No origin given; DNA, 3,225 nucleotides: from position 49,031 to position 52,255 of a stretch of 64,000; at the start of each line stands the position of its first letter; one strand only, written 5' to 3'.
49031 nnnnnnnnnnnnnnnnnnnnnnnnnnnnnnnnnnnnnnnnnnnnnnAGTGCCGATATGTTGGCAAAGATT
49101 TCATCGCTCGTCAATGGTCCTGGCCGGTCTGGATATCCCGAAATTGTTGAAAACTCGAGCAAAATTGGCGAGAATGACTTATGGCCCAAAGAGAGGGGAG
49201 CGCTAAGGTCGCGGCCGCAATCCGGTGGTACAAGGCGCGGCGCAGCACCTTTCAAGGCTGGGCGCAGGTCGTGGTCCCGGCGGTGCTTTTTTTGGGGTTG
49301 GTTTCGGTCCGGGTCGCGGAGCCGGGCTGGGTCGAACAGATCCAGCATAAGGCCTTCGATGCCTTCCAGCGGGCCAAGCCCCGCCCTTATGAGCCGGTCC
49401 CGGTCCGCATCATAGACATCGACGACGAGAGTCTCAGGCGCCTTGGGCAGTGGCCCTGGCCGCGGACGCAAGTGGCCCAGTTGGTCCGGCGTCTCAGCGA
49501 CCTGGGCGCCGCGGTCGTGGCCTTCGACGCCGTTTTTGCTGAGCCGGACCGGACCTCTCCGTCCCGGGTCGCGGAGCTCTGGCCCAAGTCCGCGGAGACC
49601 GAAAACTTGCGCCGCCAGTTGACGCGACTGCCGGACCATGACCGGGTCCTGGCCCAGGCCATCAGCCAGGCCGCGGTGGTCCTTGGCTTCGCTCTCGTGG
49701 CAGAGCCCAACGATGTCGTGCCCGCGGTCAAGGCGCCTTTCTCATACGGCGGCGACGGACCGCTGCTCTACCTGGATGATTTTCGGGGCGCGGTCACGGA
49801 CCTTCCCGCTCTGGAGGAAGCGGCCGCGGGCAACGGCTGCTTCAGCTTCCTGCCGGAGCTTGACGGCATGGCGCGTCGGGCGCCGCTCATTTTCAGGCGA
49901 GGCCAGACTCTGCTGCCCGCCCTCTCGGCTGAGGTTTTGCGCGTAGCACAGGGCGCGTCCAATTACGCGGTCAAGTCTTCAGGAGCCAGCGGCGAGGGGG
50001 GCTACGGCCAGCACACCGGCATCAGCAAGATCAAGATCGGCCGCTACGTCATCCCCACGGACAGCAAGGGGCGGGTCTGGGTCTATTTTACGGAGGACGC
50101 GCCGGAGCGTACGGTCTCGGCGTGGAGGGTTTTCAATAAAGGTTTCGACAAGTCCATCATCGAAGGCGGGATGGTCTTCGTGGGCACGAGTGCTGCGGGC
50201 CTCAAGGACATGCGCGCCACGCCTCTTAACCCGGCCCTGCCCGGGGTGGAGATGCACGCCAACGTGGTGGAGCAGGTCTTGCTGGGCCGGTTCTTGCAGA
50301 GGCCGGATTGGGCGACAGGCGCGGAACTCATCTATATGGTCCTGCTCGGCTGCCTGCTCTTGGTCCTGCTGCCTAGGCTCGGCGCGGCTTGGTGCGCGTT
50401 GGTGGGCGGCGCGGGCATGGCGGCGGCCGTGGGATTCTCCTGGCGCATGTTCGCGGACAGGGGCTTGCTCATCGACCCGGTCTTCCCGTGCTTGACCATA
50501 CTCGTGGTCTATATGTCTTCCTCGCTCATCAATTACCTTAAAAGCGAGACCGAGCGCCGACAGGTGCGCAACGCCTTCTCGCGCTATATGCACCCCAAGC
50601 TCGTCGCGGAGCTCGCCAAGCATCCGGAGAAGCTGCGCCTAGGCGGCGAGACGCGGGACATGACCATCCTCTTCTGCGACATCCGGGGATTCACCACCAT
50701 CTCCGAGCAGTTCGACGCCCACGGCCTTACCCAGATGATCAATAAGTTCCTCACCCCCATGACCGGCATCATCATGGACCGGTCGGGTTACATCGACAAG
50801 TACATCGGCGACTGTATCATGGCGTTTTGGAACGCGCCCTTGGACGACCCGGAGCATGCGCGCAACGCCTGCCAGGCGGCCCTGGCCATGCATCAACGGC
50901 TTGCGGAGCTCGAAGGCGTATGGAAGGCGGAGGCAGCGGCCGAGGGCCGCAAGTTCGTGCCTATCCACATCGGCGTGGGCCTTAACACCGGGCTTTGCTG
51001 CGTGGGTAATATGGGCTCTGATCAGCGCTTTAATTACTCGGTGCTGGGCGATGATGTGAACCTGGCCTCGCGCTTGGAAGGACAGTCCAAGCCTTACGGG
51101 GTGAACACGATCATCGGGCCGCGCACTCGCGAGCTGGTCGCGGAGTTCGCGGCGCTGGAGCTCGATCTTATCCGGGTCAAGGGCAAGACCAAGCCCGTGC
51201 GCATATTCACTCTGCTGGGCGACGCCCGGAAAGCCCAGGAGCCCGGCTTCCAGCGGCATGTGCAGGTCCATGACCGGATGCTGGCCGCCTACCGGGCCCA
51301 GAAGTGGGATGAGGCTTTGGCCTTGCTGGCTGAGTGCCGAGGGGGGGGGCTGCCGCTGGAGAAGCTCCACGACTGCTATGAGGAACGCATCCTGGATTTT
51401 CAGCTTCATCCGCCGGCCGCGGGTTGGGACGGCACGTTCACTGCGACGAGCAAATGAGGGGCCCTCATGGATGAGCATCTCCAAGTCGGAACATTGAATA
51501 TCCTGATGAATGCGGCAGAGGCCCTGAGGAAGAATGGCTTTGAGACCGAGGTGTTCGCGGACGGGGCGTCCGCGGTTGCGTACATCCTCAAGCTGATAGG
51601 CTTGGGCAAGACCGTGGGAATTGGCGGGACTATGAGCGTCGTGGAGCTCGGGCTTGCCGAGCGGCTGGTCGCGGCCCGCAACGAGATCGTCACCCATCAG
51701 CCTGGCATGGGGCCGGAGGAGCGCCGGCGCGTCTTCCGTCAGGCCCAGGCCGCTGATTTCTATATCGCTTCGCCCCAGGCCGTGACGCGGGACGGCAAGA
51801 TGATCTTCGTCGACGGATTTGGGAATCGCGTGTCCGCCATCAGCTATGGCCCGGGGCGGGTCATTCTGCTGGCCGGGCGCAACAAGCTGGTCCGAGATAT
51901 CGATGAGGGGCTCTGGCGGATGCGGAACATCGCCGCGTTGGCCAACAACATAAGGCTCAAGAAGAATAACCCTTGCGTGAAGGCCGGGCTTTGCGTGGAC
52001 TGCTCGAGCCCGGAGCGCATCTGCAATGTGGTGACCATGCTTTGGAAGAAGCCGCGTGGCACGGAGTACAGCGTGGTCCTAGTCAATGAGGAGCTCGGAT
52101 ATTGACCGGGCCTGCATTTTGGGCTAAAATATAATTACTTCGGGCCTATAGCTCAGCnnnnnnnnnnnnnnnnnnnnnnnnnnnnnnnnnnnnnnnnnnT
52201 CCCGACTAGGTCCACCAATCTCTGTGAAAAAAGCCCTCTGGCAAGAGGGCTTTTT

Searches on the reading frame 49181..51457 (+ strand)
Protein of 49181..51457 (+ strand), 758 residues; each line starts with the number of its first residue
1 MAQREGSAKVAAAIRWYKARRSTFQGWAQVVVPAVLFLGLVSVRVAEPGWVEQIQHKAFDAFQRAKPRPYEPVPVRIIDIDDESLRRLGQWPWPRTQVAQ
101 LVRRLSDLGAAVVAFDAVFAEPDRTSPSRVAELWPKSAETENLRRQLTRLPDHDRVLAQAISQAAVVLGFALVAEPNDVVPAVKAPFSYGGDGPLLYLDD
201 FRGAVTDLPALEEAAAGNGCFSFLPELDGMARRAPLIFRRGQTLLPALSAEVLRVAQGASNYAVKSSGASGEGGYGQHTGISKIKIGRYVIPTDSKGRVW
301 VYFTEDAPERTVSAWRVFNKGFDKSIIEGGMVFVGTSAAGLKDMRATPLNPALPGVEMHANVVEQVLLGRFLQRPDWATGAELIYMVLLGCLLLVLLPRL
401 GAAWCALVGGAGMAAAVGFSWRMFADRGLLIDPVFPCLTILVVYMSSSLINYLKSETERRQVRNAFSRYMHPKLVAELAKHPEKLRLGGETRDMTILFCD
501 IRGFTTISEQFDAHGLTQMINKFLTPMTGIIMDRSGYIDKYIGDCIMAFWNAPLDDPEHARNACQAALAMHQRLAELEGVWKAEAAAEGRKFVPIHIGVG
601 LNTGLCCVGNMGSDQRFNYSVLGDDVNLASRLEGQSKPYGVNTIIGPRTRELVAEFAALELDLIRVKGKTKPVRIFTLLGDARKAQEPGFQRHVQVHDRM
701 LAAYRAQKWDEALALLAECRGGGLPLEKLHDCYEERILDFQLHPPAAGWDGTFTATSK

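Call 10: search_protein_families(library=pfam, proteins=[window:49181-51457:+], max_evalue=0.01)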
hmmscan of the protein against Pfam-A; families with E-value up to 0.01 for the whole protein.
window:49181-51457:+ (758 aa): 2 families
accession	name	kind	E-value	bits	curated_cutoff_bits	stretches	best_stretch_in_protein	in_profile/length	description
PF05226.16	CHASE2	-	1.3e-57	195.7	26.3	1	39-392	5-254/257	CHASE2 domain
PF00211.25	Guanylate_cyc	-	6e-22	78.6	21.9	1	492-672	7-176/183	Adenylate and Guanylate cyclase catalytic domain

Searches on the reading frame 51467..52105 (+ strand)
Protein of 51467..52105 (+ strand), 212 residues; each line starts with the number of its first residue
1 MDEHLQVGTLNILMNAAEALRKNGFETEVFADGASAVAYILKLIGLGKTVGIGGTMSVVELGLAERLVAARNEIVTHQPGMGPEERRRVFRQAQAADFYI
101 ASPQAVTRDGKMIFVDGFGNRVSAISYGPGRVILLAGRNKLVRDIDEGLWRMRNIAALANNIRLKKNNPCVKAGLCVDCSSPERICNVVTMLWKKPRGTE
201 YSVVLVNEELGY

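Call 10: search_protein_families(library=pfam, proteins=[window:51467-52105:+], max_evalue=0.01)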
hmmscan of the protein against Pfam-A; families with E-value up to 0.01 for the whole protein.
window:51467-52105:+ (212 aa): 1 family
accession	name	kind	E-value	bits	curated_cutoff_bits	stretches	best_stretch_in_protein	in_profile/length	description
PF02589.21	LUD_dom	-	1.5e-35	123.1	22.6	1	15-206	3-189/189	LUD domain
